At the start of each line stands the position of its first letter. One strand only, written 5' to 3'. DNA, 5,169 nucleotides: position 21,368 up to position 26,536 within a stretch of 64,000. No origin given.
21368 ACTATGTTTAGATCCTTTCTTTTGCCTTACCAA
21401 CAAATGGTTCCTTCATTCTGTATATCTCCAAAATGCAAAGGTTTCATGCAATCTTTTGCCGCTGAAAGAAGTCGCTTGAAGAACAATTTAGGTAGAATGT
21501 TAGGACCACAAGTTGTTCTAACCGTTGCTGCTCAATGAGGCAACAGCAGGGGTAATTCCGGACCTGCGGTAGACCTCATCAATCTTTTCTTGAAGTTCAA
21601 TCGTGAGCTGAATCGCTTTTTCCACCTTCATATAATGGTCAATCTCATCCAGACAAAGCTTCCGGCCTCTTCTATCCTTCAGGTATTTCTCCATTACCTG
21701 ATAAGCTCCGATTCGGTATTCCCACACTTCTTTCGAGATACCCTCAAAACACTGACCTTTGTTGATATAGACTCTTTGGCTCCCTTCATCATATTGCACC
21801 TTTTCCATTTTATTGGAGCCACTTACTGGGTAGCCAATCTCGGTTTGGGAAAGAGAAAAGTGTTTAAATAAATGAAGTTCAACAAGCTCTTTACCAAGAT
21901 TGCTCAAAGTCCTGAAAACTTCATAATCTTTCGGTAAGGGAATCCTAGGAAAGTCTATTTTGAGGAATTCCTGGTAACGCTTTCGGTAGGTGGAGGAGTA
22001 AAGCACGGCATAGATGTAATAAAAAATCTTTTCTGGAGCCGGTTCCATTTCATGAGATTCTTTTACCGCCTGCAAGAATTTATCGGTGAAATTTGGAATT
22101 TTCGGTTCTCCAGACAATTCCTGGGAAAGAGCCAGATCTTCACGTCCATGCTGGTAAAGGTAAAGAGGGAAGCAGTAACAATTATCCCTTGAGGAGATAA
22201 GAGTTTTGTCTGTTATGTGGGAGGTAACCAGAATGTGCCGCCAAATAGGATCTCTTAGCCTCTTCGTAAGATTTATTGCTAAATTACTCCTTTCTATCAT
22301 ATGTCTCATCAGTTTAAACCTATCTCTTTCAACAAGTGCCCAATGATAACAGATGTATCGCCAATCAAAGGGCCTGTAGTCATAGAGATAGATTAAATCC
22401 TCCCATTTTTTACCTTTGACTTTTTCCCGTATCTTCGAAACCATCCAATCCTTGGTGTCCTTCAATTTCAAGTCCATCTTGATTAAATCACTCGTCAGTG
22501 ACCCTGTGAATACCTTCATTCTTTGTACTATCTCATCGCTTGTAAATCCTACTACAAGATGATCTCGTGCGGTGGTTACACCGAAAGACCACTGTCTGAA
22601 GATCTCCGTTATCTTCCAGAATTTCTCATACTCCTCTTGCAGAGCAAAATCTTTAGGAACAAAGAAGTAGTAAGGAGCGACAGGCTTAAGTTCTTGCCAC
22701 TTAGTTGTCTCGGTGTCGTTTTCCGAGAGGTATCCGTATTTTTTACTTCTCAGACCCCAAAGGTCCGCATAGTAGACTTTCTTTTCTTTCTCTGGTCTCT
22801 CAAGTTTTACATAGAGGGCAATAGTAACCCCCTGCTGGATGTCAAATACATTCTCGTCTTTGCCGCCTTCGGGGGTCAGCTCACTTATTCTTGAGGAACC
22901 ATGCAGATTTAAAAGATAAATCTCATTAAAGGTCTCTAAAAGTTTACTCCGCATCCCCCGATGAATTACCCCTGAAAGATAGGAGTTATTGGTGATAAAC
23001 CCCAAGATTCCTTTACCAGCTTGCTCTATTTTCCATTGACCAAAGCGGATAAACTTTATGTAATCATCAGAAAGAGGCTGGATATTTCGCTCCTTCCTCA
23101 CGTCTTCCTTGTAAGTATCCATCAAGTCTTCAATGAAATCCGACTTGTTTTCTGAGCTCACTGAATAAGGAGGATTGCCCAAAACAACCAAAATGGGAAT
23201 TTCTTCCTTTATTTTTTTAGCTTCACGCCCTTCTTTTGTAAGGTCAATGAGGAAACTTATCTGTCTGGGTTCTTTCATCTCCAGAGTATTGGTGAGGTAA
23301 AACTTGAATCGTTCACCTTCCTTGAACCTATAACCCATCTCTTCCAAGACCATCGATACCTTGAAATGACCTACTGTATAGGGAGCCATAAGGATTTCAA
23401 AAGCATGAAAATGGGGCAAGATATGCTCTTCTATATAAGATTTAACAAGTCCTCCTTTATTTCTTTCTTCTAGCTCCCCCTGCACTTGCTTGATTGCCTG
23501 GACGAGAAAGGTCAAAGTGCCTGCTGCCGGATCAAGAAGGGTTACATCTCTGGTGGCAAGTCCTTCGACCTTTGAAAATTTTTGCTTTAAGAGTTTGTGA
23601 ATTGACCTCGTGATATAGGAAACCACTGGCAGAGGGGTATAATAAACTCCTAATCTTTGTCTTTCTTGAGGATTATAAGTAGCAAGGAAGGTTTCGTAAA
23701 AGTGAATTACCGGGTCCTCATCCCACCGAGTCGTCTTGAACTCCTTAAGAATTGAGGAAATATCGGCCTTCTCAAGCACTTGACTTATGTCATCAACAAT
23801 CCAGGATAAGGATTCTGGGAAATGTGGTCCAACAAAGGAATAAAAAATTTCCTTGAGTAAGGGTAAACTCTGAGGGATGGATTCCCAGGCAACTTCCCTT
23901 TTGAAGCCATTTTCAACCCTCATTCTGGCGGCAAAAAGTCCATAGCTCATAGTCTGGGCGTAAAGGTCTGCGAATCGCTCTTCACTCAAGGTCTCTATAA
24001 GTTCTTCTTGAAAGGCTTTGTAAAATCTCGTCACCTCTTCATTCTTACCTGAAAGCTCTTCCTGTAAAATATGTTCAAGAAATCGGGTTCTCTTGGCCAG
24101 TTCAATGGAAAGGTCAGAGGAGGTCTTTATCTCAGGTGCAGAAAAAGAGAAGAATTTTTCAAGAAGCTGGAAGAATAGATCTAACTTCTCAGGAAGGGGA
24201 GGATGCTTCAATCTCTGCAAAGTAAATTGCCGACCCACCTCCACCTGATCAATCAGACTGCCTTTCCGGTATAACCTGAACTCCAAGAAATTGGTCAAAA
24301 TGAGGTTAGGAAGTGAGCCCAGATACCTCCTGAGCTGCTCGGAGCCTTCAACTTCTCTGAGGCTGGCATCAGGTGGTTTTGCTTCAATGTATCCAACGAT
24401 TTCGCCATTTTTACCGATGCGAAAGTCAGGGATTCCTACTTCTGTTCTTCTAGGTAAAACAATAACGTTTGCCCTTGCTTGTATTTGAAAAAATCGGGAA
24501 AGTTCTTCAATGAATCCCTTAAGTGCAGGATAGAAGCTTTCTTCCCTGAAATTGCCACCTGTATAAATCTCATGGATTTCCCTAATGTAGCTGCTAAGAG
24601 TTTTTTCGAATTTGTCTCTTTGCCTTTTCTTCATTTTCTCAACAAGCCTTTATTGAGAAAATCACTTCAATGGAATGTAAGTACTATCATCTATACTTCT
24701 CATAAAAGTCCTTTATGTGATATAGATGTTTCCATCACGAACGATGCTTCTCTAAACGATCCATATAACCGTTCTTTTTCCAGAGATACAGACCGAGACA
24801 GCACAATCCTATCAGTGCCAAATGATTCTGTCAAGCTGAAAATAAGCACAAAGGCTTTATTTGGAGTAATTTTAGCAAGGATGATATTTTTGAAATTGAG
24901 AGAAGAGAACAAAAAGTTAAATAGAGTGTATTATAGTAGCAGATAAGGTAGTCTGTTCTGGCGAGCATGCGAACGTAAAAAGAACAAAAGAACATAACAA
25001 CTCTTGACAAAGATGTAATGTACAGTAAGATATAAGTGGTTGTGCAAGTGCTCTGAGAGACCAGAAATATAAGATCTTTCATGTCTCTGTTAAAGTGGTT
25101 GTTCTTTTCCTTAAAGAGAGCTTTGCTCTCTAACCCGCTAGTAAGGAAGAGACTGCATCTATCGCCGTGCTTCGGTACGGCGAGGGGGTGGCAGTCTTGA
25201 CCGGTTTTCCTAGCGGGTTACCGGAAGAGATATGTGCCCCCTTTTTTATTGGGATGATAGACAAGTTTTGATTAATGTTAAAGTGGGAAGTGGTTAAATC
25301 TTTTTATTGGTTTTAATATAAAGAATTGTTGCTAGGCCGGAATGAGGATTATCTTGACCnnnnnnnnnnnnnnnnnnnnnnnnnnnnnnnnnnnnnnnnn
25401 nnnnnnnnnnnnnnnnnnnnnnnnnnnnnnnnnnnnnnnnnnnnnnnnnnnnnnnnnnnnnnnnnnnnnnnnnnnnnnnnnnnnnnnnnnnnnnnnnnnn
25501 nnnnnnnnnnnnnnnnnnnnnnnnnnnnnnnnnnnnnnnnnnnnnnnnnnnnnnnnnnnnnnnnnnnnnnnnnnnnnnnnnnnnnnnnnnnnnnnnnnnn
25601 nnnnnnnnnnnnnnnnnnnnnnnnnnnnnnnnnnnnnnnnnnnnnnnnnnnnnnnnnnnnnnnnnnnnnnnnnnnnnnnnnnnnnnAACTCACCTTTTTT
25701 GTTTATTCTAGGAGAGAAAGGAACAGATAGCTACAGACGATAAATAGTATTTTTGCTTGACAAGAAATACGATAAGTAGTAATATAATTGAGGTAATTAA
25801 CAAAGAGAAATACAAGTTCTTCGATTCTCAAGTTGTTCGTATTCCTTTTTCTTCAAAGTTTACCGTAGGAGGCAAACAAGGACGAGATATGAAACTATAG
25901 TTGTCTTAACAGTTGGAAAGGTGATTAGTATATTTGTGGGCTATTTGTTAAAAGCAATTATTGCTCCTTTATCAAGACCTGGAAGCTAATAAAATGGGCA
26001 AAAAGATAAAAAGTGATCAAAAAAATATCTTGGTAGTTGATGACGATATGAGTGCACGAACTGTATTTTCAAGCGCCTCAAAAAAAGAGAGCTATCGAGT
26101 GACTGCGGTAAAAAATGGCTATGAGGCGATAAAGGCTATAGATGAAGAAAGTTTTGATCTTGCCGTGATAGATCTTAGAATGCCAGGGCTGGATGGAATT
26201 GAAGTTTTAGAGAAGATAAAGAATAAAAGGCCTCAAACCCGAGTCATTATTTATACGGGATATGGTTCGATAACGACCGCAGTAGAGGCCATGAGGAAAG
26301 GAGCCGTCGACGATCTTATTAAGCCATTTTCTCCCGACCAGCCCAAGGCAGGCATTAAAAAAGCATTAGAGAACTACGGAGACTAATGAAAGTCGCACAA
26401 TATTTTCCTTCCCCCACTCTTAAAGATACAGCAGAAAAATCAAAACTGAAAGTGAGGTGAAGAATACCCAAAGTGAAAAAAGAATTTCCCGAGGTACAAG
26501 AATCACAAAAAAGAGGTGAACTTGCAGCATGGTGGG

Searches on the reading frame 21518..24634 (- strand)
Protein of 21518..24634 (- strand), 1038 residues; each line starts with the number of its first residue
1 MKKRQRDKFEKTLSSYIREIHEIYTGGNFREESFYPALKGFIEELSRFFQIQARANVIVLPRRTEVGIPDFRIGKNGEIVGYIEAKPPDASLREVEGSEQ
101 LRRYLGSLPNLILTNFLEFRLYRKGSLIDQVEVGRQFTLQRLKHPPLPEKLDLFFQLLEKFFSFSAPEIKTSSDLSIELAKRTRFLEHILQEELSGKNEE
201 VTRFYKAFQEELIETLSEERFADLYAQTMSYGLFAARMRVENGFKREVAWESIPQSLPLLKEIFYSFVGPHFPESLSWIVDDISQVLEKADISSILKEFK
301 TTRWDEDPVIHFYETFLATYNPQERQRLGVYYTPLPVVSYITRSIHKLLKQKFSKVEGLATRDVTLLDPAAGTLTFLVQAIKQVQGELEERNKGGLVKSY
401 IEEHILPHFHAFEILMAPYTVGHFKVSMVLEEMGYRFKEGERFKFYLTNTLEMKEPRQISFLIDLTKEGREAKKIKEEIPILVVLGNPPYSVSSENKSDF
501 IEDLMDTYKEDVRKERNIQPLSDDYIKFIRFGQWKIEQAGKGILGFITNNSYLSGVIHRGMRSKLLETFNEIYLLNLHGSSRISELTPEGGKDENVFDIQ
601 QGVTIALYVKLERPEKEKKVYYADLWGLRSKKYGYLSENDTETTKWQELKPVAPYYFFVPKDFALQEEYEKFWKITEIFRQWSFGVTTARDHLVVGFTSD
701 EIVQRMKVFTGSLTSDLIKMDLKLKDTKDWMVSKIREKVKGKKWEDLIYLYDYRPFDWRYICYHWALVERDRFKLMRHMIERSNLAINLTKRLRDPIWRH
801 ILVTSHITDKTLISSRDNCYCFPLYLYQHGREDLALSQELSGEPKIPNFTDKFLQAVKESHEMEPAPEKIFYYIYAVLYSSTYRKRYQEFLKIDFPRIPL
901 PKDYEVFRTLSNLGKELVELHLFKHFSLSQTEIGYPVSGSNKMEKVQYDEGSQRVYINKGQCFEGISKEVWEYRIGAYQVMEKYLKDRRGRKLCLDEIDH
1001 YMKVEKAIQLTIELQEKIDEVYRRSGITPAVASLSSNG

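Call 9: search_protein_families(library=pfam, proteins=[window:21518-24634:-], max_evalue=0.01)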
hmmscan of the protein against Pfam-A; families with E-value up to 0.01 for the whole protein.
window:21518-24634:- (1038 aa): 5 families
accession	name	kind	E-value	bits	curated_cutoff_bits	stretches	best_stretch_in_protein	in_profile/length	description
PF18135.7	Type_ISP_C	-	5.4e-83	279.4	25.9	1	677-999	1-324/342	Type ISP C-terminal specificity domain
PF02384.22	N6_Mtase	-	1.2e-08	35.1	20.4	1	307-503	4-147/311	N-6 DNA Methylase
PF07669.17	Eco57I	-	2.6e-07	31.3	25.3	1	448-577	40-165/171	Eco57I restriction-modification methylase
PF20473.4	MmeI_Mtase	-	8.9e-06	25.5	27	1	363-561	20-211/259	MmeI, DNA-methyltransferase domain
PF04313.20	HSDR_N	-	0.0043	17.4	25.1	0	64-123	123-191/198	Type I restriction enzyme R protein N terminus (HSDR_N)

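Call 54: search_protein_families(library=padloc, proteins=[window:21518-24634:-], max_evalue=0.001)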
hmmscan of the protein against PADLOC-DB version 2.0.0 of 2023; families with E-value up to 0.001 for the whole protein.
window:21518-24634:- (1038 aa): 9 families
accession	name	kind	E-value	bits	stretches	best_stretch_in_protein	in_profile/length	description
PDLC03610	REase_MTase_IIG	-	1.1e-246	819.7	2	509-1016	550-1063/1096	Type IIG restriction enzyme-methyltransferase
PDLC03631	REase_MTase_IIG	-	1.7e-106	355.4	1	12-993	7-995/1086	Type IIG restriction enzyme-methyltransferase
PDLC03051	REase_MTase_I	-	9.5e-61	203.3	1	309-923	845-1471/1591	Type I restriction enzyme-methyltransferase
PDLC03597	REase_MTase_IIG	-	2.6e-59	198.9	1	308-922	860-1505/1646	Type IIG restriction enzyme-methyltransferase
PDLC03621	REase_MTase_IIG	-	1.2e-43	147.4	1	312-1004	287-976/1024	Type IIG restriction enzyme-methyltransferase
PDLC04134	mad2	-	3.1e-11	40.8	1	69-644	42-475/492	mads_2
PDLC03026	MTase_I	-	2.5e-05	21.6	1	285-414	96-213/487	Type I methyltransferase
PDLC03338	MTase_II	-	3.4e-05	20.8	1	321-567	122-319/604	Type II methyltransferase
PDLC03021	MTase_I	-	0.00019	18.4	0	304-422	141-241/491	Type I methyltransferase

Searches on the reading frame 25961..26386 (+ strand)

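Call 9: search_protein_families(library=pfam, proteins=[window:25961-26386:+], max_evalue=0.01)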
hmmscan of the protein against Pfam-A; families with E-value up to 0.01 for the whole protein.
window:25961-26386:+ (141 aa): 3 families
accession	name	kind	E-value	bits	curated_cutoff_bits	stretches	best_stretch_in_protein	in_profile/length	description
PF00072.30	Response_reg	-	1.1e-28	100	30.2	1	23-127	1-105/111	Response regulator receiver domain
PF23198.2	PDE8A_N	-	9.6e-07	29.3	29.6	1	18-97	8-88/147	PDE8A-like, N-terminal domain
PF00581.25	Rhodanese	-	0.0024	18.7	22.2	0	73-111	42-81/102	Rhodanese-like domain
